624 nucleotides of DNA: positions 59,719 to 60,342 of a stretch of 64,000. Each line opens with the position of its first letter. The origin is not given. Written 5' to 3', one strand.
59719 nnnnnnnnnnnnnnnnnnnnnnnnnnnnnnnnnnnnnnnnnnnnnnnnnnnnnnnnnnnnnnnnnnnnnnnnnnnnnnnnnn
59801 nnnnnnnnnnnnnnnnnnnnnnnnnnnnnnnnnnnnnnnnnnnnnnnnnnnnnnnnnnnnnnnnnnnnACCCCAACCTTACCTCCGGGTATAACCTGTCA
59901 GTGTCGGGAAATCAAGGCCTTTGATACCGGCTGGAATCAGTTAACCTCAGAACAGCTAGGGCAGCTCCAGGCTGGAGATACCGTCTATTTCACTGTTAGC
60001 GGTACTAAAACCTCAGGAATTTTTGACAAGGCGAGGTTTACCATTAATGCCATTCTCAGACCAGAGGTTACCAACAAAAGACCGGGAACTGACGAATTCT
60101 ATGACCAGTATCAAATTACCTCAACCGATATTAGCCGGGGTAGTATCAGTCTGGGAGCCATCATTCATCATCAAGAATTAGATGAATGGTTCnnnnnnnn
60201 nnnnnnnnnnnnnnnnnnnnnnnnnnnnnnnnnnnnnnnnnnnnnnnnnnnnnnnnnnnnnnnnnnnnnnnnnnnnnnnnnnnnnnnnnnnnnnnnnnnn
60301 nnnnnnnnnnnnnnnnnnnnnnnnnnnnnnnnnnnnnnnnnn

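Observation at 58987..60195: Unusual membrane protein with a poly-proline cytoplasmic N-tail and an extracytoplasmic domain containing about 27 cysteines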

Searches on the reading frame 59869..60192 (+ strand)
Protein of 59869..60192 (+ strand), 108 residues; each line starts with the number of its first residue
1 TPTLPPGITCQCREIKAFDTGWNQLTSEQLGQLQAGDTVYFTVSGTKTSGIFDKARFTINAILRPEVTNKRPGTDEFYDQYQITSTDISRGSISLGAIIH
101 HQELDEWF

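Call 32: search_protein_representatives(alignment_id=A1)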
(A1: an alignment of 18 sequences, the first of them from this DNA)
Query: 18 sequences, 108 profile positions. Proteins with E-value up to 0.001 (for the whole library): 1368; up to 1e-10: 896; up to 1e-30: 319. The best 150 are listed.
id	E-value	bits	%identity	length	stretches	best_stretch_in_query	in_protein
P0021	3.4e-55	200.7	-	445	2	3-108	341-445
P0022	6.9e-54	196.4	-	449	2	4-108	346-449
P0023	1.1e-46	173.3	-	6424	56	23-74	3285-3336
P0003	1.1e-45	170.1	-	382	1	2-108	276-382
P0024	4.2e-45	168.2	-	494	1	2-108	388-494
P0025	1.1e-43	163.6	-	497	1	5-108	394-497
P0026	2.1e-43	162.7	-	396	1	4-107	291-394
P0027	5.6e-43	161.3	-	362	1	3-108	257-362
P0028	7.0e-43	161.0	-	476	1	4-107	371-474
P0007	1.7e-42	159.8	-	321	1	3-108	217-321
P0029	2.1e-42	159.5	-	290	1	3-108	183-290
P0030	5.3e-42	158.2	-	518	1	3-108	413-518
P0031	6.4e-42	157.9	-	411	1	3-108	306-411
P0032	7.5e-42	157.7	-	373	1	3-107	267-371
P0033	8.4e-42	157.5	-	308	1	4-108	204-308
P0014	1.4e-39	150.4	-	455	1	4-107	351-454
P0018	1.4e-38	147.2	-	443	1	3-108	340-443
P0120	1.5e-36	140.7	-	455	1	8-108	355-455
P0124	2.2e-36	140.1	-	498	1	5-108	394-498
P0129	3.6e-36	139.4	-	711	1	3-107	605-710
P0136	6.6e-36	138.6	-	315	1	4-108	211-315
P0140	9.5e-36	138.1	-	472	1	4-108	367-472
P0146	2.2e-35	136.9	-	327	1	3-108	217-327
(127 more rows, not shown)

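Call 37: find_related_loci(query=A3, collection=genome_contigs, flank=7000)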
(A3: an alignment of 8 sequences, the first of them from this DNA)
Query A3 (108 aa) in genome_contigs; peptide patterns used: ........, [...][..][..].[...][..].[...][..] (x = any residue, [..] = any of these).
167 stretches matched a pattern; 31 encode a relative of the query (tblastn E <= 1e-3); 30 distinct loci.
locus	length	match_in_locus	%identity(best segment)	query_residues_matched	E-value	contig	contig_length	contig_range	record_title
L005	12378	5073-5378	55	2-104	2e-33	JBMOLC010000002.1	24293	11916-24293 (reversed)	MAG: Patescibacteria group bacterium isolate Betzabe_MAG014 MAG014_2, whole genome shotgun sequence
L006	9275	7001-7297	53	9-108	2e-32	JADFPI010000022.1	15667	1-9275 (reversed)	MAG: Patescibacteria group bacterium isolate B72T1L10 B72T1L10_NODE5613, whole genome shotgun sequence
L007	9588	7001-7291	57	6-108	1e-31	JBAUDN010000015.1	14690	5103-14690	MAG: Microgenomates group bacterium isolate MFD13099_ilm_asm_bin3 k127_283181, whole genome shotgun sequence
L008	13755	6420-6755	47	2-104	2e-30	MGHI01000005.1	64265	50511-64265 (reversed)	MAG: Candidatus Woesebacteria bacterium RIFCSPLOWO2_01_FULL_39_61 rifcsplowo2_01_scaffold_1213, whole genome shotgun seq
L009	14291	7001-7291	53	5-104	3e-30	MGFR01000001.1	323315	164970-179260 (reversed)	MAG: Candidatus Woesebacteria bacterium RBG_13_46_13 RBG_13_scaffold_102, whole genome shotgun sequence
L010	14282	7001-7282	53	11-108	3e-30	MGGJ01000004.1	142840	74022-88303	MAG: Candidatus Woesebacteria bacterium RIFCSPHIGHO2_01_FULL_39_32 rifcsphigho2_01_scaffold_116, whole genome shotgun se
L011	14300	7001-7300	50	6-108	6e-30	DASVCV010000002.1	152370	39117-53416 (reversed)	MAG TPA_asm: Patescibacteria group bacterium isolate SMAG_U2016 k141_1196935, whole genome shotgun sequence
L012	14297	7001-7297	50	3-104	9e-29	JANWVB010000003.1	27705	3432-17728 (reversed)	MAG: Patescibacteria group bacterium isolate SKYG105 NODE_3_length_27705_cov_3.641559, whole genome shotgun sequence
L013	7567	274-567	52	5-108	3e-28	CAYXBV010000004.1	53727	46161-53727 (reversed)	MAG TPA_asm: uncultured Gammaproteobacteria bacterium isolate SRP191223_co1_10 genome assembly, contig: NODE_373_length_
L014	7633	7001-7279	52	6-101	3e-28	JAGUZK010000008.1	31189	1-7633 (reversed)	MAG: Candidatus Woesebacteria bacterium isolate DeMMO6_59 c_000000036400, whole genome shotgun sequence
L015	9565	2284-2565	49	8-104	4e-28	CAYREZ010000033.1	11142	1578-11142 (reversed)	MAG TPA_asm: uncultured Gammaproteobacteria bacterium isolate SRP050083_co1_461 genome assembly, contig: NODE_2757_lengt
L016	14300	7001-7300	49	6-104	6e-27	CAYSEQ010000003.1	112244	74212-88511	MAG TPA_asm: uncultured Gammaproteobacteria bacterium isolate binchicken_co30_31 genome assembly, contig: NODE_204_lengt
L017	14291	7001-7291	47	8-108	1e-26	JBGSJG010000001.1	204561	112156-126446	MAG: Patescibacteria group bacterium isolate JTS-AC151 k141_990513, whole genome shotgun sequence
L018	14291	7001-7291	49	8-108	6e-26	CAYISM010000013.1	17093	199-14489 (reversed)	MAG TPA_asm: uncultured Gammaproteobacteria bacterium isolate ERP119705_co3_788 genome assembly, contig: NODE_3877_lengt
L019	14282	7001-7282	53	9-108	6e-26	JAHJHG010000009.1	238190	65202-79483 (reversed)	MAG: Patescibacteria group bacterium isolate Modern_marine_planktonic.mb.16 Modern_marine_plan.mb.16_k141_790344, whole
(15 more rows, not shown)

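Call 43: predict_structure(alignment_id=A1)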
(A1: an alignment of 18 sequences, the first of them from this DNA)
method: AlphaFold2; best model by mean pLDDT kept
length: 108 residues; sequences in the alignment: 18
mean_pLDDT: 93.4   pTM: 0.83
mean pLDDT of the five models: 93.4, 92.9, 92.8, 92.6, 91.0
residues with pLDDT >= 90: 92; 70-90: 14; 50-70: 2; < 50: 0
segments of 3 or more residues with pLDDT < 50: none
pLDDT, mean of each block of 10 residues (from residue 1): 75 94 95 96 95 97 97 97 94 94 93
secondary structure, 60 per line:
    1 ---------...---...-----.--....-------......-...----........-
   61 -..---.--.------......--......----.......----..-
elements in order: E10-12 E16-18 H27-30 E38-43 E45-47 E52-59 E77-82 H85-90 E95-101

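Call 56: search_protein_families(library=pfam, alignment_id=A1, max_evalue=1)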
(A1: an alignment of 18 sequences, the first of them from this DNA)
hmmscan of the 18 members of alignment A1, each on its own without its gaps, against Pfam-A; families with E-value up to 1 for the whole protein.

A. member 1, seq(108 aa): 0 families

B. families by the number of members that match (of 18 scanned): 16 families
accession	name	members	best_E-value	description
PF20622.4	Big_15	8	0.0065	Bacterial Ig domain (Big_16)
PF11604.15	CusF_Ec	6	0.014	Copper binding periplasmic protein CusF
PF11644.13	DUF3256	4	0.066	Protein of unknown function (DUF3256)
PF17957.7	Big_7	3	0.0045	Bacterial Ig domain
PF12245.14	Big_3_2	2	0.076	Bacterial Ig-like domain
PF09831.14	DUF2058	2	0.17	Uncharacterized protein conserved in bacteria (DUF2058)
PF22820.2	TcaA_3rd_4th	1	0.013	TcaA protein 3rd/4th domain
PF22287.2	TraI-like_C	1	0.021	TraI-like C-terminal domain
PF14352.11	DUF4402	1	0.047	Domain of unknown function (DUF4402)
PF16656.11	Pur_ac_phosph_N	1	0.058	Purple acid Phosphatase, N-terminal domain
PF23772.1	Phage_g100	1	0.069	Phage g100-like protein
PF23643.1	TRAPPC13_C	1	0.075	Trafficking protein particle complex subunit 13, C-terminal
PF00963.24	Cohesin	1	0.079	Cohesin domain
PF02018.23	CBM_4_9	1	0.1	Carbohydrate binding domain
PF19923.4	DUF6386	1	0.11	Family of unknown function (DUF6386)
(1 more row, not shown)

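Call 57: search_solved_structures(query=A1, max_evalue=10)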
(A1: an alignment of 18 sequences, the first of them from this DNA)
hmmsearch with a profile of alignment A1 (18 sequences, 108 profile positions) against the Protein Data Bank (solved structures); distinct sequences matched with E-value up to 10: 3.
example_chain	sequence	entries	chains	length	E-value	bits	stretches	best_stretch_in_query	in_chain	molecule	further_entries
9x9r_A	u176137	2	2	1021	0.6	13.2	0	35-75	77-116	Chitodextrinase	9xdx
7eyb_A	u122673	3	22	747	1.2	12.2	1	50-86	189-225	Internal virion protein gp15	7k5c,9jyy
6ysz_A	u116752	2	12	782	1.4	12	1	50-86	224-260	Internal virion protein gp15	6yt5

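Call 65: search_protein_families(library=pfam, proteins=[P0136, P0124, P0120, P0146, P0140, P0129], max_evalue=0.1)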
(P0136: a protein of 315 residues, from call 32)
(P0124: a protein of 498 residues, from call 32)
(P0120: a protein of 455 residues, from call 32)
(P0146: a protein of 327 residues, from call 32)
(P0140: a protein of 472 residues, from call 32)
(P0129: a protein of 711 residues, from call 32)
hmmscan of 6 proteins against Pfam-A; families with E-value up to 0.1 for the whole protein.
P0136 (315 aa): 1 family
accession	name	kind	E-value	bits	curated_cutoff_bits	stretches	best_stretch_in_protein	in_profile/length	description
PF11604.15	CusF_Ec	-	0.031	14.5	27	0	235-265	39-69/72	Copper binding periplasmic protein CusF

P0124 (498 aa): 0 families

P0120 (455 aa): 0 families

P0146 (327 aa): 0 families

P0140 (472 aa): 0 families

P0129 (711 aa): 3 families
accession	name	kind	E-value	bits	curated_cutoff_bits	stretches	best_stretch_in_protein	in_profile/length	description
PF00092.34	VWA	-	8.9e-15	55.8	23.8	1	406-595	1-172/174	von Willebrand factor type A domain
PF13519.12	VWA_2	-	3.2e-10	41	27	1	408-525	2-106/107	von Willebrand factor type A domain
PF13768.12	VWA_3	-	0.013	16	27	1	406-577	2-147/155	von Willebrand factor type A domain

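Call 68: search_protein_families(library=pfam, alignment_id=A6, max_evalue=0.001)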
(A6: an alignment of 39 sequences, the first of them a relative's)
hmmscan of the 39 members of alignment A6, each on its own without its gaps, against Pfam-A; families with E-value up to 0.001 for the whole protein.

A. member 1, P0041 (302 aa): 1 family
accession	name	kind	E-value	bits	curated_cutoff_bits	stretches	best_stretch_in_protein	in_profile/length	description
PF07705.17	CARDB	-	8.7e-05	23.1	22.7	0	128-168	25-65/101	CARDB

B. families by the number of members that match (of 39 scanned): 4 families
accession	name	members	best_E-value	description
PF07705.17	CARDB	7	1.4e-06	CARDB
PF00092.34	VWA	1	8.9e-15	von Willebrand factor type A domain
PF13519.12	VWA_2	1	3.2e-10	von Willebrand factor type A domain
PF05808.16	Podoplanin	1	0.00012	Podoplanin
